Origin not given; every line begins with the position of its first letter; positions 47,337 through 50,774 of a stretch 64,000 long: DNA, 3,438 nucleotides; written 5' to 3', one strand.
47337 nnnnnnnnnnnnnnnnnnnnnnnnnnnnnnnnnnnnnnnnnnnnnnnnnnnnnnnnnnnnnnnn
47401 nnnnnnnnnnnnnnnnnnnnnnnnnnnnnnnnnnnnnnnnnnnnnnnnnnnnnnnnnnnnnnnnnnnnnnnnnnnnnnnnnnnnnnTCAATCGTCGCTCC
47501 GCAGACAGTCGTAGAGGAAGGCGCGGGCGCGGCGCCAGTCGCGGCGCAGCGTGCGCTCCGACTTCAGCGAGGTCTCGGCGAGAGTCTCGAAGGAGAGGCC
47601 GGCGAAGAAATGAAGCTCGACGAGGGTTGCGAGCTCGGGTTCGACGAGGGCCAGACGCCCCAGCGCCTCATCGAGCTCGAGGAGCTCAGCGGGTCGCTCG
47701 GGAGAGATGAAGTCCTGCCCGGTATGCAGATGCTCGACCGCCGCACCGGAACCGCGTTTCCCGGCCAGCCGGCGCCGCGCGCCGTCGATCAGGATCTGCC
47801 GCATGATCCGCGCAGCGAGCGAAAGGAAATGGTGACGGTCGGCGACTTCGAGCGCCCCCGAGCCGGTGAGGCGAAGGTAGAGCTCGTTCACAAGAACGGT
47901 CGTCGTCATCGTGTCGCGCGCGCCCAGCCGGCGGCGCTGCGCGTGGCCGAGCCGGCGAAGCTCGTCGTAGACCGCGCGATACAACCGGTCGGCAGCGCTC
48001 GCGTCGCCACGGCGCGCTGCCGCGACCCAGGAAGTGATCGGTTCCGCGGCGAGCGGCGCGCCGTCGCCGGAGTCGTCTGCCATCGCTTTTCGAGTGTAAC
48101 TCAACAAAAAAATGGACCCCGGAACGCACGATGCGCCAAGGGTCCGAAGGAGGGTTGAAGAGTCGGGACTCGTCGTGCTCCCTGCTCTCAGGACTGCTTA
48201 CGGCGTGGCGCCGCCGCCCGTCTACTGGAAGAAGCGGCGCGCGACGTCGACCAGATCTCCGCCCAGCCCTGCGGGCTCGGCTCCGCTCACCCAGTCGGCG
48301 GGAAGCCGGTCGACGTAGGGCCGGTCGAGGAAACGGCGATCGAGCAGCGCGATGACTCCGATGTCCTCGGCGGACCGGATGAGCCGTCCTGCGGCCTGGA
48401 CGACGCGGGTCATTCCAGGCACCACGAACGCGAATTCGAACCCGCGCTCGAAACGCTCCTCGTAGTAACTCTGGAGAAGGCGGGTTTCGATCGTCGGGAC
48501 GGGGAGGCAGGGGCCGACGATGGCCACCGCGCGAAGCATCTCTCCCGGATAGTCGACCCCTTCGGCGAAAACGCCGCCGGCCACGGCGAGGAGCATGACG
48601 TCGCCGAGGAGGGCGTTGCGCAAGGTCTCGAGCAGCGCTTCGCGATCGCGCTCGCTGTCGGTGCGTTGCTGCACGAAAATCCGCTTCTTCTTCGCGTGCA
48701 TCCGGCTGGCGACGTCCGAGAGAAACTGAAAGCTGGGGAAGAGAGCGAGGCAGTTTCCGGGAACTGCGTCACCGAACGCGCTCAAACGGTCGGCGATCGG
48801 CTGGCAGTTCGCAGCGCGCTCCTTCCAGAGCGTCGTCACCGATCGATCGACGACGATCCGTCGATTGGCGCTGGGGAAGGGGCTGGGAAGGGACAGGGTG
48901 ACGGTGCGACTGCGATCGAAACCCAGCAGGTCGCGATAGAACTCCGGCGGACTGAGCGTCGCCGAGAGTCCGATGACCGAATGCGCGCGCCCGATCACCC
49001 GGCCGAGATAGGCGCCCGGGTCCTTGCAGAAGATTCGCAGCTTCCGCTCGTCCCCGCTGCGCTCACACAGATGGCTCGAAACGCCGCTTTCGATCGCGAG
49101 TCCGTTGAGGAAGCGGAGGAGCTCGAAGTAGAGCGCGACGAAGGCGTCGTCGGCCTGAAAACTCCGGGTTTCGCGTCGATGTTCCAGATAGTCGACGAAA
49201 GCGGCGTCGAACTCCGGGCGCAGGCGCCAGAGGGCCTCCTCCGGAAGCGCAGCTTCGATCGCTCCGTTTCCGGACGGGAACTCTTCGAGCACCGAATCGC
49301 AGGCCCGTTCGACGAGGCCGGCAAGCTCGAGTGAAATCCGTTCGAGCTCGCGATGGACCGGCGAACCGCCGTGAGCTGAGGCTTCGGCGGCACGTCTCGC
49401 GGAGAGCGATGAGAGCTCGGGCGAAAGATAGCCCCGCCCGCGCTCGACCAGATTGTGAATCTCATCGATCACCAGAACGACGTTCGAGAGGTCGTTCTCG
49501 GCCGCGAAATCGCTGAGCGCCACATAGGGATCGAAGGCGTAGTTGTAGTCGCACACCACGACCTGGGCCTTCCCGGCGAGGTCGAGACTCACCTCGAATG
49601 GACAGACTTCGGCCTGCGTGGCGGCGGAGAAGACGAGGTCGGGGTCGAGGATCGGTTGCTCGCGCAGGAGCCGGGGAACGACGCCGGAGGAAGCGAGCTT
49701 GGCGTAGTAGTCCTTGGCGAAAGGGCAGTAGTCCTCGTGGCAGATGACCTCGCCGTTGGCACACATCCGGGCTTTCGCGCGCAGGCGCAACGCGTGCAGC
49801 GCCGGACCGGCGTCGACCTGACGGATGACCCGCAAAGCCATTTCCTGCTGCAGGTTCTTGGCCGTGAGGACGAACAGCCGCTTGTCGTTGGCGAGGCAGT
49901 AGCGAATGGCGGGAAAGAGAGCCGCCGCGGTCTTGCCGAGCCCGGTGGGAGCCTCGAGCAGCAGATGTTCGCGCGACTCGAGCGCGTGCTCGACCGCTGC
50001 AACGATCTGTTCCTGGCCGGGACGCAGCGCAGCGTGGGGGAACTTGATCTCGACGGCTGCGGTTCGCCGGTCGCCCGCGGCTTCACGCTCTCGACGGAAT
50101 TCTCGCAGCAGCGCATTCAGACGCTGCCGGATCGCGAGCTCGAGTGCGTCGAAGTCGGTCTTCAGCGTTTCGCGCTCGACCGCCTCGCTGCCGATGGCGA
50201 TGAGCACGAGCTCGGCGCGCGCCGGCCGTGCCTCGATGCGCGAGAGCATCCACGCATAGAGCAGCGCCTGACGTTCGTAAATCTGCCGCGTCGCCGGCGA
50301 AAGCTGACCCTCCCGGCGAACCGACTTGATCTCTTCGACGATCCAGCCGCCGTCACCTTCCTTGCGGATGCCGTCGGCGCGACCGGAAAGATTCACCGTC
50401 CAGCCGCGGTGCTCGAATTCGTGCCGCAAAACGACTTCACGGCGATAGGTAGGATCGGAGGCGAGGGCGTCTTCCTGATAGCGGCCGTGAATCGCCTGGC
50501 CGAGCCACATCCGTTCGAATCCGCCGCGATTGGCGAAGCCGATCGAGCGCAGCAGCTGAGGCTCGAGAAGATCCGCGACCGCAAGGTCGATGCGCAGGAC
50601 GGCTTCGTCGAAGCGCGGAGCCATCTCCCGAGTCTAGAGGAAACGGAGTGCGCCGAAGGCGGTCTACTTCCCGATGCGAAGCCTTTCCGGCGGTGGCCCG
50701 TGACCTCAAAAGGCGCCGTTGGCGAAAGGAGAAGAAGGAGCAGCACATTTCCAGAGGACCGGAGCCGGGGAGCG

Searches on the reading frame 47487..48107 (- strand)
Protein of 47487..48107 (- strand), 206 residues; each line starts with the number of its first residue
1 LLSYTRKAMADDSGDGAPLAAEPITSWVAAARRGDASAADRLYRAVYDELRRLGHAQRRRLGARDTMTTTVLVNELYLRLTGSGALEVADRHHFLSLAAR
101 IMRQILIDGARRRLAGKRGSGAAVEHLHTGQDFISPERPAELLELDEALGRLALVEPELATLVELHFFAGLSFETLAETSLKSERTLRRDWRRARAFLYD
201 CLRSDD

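Call 50: search_protein_families(library=pfam, proteins=[window:47487-48107:-], max_evalue=0.01)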
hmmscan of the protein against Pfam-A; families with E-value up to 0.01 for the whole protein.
window:47487-48107:- (206 aa): 3 families
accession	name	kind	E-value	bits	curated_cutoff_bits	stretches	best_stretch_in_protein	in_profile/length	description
PF07638.17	Sigma70_ECF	-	5.1e-40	137.8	21.1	1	23-201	3-182/185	ECF sigma factor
PF06530.18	Phage_antitermQ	-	0.00068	20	26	1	145-203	53-111/118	Phage antitermination protein Q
PF08281.18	Sigma70_r4_2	-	0.0069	16.5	25.7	0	153-198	9-54/54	Sigma-70, region 4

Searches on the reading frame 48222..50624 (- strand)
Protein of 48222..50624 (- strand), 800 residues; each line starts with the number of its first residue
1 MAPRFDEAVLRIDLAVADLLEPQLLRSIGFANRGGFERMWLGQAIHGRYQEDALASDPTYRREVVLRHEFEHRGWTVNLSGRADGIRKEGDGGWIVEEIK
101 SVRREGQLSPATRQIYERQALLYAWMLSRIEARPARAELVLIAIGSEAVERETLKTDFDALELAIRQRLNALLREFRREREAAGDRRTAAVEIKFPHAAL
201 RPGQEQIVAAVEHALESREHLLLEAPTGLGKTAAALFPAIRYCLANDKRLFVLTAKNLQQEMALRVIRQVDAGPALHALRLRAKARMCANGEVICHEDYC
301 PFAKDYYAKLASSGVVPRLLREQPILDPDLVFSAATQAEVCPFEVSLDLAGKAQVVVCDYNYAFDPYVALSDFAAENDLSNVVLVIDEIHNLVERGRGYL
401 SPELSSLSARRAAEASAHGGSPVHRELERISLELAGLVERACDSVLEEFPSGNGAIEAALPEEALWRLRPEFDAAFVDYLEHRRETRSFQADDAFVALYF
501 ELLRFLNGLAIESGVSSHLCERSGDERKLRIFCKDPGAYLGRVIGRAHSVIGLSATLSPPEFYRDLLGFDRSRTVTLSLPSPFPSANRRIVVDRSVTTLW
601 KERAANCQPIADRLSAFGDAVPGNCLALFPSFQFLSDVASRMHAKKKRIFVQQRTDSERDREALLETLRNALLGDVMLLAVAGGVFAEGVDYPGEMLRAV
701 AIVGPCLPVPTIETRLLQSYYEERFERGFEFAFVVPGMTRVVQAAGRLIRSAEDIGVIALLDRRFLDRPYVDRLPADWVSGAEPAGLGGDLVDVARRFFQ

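Call 50: search_protein_families(library=pfam, proteins=[window:48222-50624:-], max_evalue=0.01)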
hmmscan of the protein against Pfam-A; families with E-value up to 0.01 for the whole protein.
window:48222-50624:- (800 aa): 6 families
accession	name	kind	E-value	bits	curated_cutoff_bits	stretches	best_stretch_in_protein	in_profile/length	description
PF13307.12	Helicase_C_2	-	3.4e-36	125.3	25.3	1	619-778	6-167/170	Helicase C-terminal domain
PF06733.21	DEAD_2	-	4.7e-10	39.8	21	1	285-405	55-168/172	DEAD_2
PF00270.35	DEAD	-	6.8e-09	36.1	26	1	204-266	4-65/167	DEAD/DEAH box helicase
PF04851.21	ResIII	-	4e-07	30.5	22.5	1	199-262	3-69/164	Type III restriction enzyme, res subunit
PF12705.13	PDDEXK_1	-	1.2e-06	29.1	22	1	48-175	99-227/247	PD-(D/E)XK nuclease superfamily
PF06777.17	HBB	-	2.5e-05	24.4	30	1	522-598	114-186/190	Helical and beta-bridge domain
